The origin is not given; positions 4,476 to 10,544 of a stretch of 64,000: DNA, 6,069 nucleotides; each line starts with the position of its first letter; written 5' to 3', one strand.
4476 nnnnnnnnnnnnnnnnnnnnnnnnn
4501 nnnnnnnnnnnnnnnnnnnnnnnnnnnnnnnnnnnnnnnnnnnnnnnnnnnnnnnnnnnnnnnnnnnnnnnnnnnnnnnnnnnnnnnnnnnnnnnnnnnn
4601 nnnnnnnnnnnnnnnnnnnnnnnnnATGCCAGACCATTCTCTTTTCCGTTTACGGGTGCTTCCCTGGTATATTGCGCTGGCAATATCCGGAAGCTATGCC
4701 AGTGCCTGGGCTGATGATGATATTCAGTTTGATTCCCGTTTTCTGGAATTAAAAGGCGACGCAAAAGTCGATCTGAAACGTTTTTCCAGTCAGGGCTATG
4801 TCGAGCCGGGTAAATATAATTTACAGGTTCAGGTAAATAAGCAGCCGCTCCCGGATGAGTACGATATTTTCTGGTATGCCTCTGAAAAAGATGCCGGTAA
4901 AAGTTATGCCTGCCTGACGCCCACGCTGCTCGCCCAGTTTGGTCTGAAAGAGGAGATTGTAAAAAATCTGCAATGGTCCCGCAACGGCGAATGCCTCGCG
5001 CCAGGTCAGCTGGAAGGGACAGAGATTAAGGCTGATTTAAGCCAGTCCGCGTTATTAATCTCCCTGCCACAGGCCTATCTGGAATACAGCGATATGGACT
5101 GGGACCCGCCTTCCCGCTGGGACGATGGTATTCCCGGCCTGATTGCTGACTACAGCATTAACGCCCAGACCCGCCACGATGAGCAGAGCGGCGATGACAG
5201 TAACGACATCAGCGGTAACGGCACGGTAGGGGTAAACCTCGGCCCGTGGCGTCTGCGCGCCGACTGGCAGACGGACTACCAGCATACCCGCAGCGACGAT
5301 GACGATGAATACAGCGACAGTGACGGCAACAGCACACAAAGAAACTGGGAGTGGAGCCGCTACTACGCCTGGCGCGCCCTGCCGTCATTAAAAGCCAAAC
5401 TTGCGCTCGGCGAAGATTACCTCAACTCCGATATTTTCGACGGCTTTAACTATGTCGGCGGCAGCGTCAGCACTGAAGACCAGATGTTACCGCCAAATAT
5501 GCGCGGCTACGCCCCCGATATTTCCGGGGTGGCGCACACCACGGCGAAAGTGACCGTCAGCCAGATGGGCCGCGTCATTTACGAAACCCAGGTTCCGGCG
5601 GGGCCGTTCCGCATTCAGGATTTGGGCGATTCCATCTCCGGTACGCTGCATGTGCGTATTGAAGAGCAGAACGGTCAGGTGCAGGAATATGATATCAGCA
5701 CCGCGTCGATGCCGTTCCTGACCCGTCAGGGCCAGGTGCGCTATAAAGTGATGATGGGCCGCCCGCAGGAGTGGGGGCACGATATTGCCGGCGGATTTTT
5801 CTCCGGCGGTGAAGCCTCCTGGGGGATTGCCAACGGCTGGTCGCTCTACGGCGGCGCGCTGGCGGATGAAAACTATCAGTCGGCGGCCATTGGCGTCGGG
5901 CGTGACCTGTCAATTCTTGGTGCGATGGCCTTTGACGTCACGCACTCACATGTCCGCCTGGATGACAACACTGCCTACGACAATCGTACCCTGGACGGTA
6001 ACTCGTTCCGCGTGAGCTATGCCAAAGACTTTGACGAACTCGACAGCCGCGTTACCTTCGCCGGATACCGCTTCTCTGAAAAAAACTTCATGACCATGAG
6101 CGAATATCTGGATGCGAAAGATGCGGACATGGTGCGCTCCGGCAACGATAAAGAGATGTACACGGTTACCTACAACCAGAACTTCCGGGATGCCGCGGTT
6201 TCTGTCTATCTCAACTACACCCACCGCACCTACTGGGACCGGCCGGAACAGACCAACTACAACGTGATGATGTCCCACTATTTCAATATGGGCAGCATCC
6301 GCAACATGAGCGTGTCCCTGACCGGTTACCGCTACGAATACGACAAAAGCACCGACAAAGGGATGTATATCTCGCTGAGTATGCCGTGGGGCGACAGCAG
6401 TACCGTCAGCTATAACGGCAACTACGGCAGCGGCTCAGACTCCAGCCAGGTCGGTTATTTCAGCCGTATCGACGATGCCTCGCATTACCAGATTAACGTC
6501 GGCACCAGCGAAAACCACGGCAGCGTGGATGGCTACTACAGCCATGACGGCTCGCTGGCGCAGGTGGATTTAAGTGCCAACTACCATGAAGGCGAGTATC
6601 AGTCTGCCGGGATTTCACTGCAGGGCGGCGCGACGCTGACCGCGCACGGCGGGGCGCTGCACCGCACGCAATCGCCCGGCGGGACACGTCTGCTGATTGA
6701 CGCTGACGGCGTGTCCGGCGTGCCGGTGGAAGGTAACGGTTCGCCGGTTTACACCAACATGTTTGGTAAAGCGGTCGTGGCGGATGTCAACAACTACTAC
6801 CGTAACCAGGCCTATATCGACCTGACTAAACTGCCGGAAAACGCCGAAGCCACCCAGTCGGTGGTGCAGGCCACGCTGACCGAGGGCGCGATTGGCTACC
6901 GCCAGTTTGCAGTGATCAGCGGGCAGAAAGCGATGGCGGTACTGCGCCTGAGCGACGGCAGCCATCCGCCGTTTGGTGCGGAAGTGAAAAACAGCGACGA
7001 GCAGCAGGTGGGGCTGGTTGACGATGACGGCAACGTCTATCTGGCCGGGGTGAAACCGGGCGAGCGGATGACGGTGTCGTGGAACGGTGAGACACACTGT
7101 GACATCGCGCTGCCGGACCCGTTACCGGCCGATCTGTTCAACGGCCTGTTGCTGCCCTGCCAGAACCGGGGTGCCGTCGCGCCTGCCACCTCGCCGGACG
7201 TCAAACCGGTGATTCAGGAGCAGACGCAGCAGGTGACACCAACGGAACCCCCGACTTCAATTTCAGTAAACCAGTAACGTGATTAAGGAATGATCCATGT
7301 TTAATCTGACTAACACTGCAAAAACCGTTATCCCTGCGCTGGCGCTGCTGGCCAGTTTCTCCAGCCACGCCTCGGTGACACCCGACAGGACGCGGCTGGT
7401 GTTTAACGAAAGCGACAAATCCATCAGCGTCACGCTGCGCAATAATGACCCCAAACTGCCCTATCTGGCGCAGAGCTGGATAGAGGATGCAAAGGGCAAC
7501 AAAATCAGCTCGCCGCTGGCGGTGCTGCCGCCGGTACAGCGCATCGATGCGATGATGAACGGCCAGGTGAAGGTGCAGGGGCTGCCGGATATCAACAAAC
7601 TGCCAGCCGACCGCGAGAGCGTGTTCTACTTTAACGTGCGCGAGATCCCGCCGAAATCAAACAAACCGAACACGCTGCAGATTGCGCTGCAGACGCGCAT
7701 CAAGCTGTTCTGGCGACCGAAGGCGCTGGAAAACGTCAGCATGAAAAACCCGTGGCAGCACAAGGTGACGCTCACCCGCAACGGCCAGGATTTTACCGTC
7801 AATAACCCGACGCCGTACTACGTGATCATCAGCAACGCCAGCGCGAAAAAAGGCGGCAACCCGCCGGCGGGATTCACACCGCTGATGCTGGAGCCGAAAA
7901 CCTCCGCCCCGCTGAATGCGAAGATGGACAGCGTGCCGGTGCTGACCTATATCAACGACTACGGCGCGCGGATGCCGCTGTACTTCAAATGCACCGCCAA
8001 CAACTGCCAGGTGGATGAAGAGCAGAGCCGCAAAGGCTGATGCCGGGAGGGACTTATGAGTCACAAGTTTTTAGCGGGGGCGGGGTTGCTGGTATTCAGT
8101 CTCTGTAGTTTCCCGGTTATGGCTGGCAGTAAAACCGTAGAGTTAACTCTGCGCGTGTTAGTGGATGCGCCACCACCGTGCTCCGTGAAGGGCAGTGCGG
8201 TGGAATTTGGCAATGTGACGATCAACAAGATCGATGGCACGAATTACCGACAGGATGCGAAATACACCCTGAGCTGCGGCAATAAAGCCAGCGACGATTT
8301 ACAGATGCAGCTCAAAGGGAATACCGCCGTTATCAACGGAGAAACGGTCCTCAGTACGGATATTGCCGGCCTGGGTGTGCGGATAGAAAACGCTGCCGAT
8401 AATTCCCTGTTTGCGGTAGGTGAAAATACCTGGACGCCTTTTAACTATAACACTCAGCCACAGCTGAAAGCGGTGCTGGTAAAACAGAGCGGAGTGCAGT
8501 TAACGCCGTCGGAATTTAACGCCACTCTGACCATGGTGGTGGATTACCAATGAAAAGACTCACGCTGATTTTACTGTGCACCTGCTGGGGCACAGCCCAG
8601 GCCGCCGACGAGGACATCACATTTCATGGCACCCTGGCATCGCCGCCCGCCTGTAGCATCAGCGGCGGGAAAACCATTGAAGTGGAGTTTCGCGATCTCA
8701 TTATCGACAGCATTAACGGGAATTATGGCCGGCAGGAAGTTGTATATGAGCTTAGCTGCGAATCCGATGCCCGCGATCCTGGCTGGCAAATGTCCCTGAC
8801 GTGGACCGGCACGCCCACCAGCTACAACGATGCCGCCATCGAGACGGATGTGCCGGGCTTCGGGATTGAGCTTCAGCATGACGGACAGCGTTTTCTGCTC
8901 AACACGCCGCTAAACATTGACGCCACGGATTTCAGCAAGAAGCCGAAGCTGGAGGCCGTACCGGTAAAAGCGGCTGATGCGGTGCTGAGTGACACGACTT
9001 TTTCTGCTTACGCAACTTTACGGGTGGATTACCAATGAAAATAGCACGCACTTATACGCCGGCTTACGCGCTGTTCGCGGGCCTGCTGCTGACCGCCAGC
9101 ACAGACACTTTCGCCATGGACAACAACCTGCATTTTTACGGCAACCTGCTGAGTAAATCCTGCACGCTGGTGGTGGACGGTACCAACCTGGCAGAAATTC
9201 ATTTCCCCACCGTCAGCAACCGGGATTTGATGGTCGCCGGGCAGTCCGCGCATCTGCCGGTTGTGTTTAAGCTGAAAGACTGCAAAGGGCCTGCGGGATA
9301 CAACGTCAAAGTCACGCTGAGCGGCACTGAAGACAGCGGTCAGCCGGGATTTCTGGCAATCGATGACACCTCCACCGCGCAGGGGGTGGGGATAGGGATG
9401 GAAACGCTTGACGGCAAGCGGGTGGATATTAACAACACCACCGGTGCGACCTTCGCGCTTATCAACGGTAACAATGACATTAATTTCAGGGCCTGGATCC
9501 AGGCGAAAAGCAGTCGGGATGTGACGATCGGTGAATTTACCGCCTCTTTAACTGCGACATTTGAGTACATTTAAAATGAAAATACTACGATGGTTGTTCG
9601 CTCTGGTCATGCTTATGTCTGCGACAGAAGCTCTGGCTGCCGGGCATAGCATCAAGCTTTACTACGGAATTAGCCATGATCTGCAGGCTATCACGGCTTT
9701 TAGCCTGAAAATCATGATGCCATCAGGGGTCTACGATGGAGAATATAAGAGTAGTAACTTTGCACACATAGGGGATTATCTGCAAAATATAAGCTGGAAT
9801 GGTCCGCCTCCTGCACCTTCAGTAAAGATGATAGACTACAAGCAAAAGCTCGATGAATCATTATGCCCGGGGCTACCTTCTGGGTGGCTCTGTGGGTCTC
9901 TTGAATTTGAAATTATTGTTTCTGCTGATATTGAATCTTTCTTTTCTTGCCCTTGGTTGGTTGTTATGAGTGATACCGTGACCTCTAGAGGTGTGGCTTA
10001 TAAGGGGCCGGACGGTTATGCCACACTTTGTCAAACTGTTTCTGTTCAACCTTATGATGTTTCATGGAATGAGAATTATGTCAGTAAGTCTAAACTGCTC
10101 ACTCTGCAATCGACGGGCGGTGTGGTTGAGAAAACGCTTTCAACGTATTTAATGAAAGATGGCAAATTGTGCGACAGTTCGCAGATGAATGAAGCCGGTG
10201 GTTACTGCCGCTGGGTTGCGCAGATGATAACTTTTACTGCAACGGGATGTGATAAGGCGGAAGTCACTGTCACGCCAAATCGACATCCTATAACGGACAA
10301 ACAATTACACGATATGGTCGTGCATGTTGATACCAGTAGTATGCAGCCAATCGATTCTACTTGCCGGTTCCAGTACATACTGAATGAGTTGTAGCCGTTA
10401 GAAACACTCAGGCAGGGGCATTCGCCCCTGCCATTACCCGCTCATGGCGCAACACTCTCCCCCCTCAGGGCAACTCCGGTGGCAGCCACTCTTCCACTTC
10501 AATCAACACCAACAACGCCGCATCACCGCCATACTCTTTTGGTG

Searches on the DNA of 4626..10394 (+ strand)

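Call 72: search_dna_similar(query=window:4626-10394:+, collection=ecoli_genomes, mode=near, max_rows=12, rows=spread)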
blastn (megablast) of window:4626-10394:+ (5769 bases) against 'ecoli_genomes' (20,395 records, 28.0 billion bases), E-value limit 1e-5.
Records with a match: 4798; places in all: 4807; records where one place covers at least 80% of the query: 3092.
Genomes with a match: 4798 of 5426; with a place that covers at least 80% of the query: 3092. Places per genome that has any: lowest 1, median 1, highest 2. On chromosomes: 4807 places; on plasmids: 0.
Best place of each record, by identity: 90-95% 13; 80-90% 1264; 60-80% 3521.
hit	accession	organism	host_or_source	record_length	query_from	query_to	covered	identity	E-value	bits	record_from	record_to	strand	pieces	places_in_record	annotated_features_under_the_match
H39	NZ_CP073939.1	Escherichia coli strain MB53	Poultry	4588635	1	5769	100%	92.7%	0e+0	8316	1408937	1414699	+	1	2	fimbrial biogenesis outer membrane usher protein | yfcO: fimbrial adhesin YfcO | fimbria/pilus periplasmic chaperone | fimbrial protein (x3)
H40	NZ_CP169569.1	Escherichia coli strain MC1061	Monoculture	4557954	1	5769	100%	79.1%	0e+0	3921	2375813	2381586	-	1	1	yfcU: fimbrial usher protein YfcU | yfcO: fimbrial adhesin YfcO | yfcS: fimbria/pilus periplasmic chaperone | yfcP: fimbrial protein | yfcR: fimbrial protein | and 1 other names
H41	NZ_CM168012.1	Escherichia coli strain PEC389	Sus scrofa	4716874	1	5769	100%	79.1%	0e+0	3916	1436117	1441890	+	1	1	yfcU: fimbrial usher protein YfcU | yfcO: fimbrial adhesin YfcO | yfcS: fimbria/pilus periplasmic chaperone | yfcP: fimbrial protein | yfcR: fimbrial protein | and 1 other names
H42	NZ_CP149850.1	Escherichia coli strain 2023CK-01687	Homo sapiens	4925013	1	4964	86%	83.7%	0e+0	4669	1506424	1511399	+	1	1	yfcU: fimbrial usher protein YfcU | fimbria/pilus periplasmic chaperone | fimbrial protein (x3) | StfH/YfcO family fimbrial adhesin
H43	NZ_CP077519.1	Escherichia coli O111:H8 strain 7-16 37A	bovine feces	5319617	1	4953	86%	83.3%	0e+0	4556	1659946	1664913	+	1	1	yfcU: fimbrial usher protein YfcU | fimbria/pilus periplasmic chaperone | fimbrial protein (x3) | StfH/YfcO family fimbrial adhesin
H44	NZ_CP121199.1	Escherichia coli strain E50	bovine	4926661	38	4959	85%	75.3%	0e+0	2231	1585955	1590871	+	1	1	fimbrial biogenesis outer membrane usher protein | fimbria/pilus periplasmic chaperone | fimbrial protein (x3) | StfH/YfcO family fimbrial adhesin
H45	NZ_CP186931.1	Escherichia coli strain DLL7555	clinical isolate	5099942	38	4957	85%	74.9%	0e+0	2132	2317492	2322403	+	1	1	fimbrial biogenesis outer membrane usher protein | fimbria/pilus periplasmic chaperone | fimbrial protein (x3) | StfH/YfcO family fimbrial adhesin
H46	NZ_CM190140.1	Escherichia coli strain 22270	Homo sapiens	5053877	38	4957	85%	74.4%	0e+0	2015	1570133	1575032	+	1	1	fimbrial biogenesis outer membrane usher protein | fimbria/pilus periplasmic chaperone | fimbrial protein (x3) | StfH/YfcO family fimbrial adhesin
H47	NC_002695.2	Escherichia coli O157:H7 str. Sakai strain Sakai substr. ...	Homo sapiens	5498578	1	3412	59%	81.1%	0e+0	2712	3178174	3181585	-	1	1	yfcU: outer membrane usher protein | yfcS: periplasmic pilin chaperone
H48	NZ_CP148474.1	Escherichia coli strain Z1323CEC0005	Chicken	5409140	1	3415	59%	79.7%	0e+0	2431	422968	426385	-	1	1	yfcU: fimbrial usher protein YfcU | yfcS: fimbria/pilus periplasmic chaperone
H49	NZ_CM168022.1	Escherichia coli strain PEC131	Sus scrofa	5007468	1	3424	59%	79.3%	0e+0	2362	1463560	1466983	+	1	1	yfcU: fimbrial usher protein YfcU | yfcS: fimbria/pilus periplasmic chaperone | fimbrial protein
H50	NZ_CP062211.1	Escherichia coli strain L3Cip3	river water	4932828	1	161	3%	86.3%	1e-39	176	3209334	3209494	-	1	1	PapC domain-containing protein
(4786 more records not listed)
